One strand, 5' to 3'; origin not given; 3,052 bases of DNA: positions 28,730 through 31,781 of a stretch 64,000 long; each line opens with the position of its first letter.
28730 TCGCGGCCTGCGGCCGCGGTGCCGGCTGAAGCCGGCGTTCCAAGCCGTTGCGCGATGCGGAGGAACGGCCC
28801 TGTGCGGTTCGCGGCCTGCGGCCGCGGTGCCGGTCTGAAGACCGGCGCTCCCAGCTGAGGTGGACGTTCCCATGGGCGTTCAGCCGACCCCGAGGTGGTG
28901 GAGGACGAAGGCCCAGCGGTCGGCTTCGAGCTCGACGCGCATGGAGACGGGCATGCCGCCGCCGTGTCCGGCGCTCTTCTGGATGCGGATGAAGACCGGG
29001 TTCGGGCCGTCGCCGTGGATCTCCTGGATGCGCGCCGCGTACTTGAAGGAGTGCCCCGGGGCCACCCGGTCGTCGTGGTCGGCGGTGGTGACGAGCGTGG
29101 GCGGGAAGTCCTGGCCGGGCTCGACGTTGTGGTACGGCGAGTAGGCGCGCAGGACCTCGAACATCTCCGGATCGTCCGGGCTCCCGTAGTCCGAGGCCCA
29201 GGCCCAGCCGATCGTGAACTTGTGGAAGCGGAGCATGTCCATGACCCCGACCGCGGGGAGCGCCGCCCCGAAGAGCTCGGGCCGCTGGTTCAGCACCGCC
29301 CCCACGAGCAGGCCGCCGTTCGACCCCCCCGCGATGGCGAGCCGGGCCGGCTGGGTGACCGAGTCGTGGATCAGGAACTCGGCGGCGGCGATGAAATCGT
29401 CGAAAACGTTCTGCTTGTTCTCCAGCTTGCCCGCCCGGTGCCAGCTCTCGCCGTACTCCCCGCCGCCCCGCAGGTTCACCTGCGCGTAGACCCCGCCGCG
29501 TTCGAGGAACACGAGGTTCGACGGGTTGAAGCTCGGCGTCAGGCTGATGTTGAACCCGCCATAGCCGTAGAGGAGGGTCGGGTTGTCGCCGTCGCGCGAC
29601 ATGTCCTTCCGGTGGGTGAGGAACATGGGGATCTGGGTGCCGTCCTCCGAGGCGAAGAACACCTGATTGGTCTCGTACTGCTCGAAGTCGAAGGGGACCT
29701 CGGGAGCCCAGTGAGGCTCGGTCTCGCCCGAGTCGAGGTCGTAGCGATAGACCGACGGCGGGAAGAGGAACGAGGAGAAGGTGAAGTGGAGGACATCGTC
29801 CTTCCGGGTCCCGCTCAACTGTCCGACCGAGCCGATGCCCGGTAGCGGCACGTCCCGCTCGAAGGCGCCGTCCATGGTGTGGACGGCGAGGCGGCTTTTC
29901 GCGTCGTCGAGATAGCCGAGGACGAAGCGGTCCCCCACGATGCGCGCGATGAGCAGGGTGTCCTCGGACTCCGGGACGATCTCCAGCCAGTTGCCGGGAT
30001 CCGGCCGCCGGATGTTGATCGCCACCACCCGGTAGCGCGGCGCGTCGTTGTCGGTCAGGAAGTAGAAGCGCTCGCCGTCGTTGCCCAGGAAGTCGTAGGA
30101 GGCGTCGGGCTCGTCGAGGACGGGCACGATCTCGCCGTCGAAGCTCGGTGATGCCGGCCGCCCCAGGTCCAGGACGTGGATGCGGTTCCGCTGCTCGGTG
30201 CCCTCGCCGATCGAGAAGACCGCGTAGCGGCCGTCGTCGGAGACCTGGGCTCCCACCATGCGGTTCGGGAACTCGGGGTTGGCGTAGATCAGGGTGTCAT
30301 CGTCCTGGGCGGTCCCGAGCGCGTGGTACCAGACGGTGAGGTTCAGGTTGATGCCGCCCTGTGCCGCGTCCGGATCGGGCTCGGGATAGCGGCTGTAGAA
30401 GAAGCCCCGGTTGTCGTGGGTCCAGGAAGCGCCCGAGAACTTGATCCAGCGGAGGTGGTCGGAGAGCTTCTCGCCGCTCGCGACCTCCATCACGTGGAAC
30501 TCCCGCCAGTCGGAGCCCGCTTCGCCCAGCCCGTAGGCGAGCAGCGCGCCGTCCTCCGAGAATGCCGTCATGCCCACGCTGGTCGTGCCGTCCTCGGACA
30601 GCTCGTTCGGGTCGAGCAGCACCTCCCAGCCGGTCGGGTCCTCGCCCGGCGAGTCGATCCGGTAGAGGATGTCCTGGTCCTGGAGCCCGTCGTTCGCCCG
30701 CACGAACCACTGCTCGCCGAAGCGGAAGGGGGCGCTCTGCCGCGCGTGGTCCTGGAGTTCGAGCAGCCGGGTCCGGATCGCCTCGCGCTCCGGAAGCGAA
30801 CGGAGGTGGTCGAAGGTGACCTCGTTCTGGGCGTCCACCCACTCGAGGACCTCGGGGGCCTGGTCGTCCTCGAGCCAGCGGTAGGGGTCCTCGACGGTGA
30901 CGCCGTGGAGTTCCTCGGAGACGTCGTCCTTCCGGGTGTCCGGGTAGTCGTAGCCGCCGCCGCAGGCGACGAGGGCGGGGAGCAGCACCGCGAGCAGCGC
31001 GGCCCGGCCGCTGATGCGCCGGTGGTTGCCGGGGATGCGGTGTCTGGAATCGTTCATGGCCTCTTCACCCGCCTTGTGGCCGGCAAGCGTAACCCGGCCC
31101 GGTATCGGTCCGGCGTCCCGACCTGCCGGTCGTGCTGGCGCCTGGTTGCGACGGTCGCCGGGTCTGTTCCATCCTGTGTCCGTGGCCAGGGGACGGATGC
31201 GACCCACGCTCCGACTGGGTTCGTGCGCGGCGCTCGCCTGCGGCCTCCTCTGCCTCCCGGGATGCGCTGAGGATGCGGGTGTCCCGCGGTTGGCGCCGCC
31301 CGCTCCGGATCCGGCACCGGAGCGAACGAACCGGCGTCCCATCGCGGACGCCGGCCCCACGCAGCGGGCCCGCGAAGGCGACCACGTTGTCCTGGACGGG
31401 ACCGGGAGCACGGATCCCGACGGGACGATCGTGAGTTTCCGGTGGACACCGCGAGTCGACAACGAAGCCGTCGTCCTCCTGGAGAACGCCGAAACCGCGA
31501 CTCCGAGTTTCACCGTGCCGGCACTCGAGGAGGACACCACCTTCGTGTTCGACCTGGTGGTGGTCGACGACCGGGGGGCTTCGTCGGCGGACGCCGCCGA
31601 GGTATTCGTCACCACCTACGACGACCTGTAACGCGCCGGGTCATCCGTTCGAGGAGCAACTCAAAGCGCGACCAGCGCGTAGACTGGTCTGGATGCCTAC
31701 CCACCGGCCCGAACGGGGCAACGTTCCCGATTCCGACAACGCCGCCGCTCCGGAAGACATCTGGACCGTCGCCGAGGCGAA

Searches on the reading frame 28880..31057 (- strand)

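Call 22: search_protein_families(library=pfam, proteins=[window:28880-31057:-], max_evalue=0.00001)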
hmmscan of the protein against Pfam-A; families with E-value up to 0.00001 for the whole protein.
window:28880-31057:- (725 aa): 2 families
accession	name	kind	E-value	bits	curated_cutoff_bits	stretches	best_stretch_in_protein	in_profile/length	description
PF02897.21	Peptidase_S9_N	-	1.9e-121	406.2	24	1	39-448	1-410/414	Prolyl oligopeptidase, N-terminal beta-propeller domain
PF00326.27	Peptidase_S9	-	2e-59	201.1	22.6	1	508-723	1-211/213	Prolyl oligopeptidase family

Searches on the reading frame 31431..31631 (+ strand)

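Call 22: search_protein_families(library=pfam, proteins=[window:31431-31631:+], max_evalue=0.00001)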
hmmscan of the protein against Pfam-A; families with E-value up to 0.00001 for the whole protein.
window:31431-31631:+ (66 aa): 1 family
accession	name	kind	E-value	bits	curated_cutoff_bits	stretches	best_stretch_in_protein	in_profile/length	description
PF22352.2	K319L-like_PKD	-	3.1e-06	27.5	27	1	2-60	30-84/84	K319L-like, PKD domain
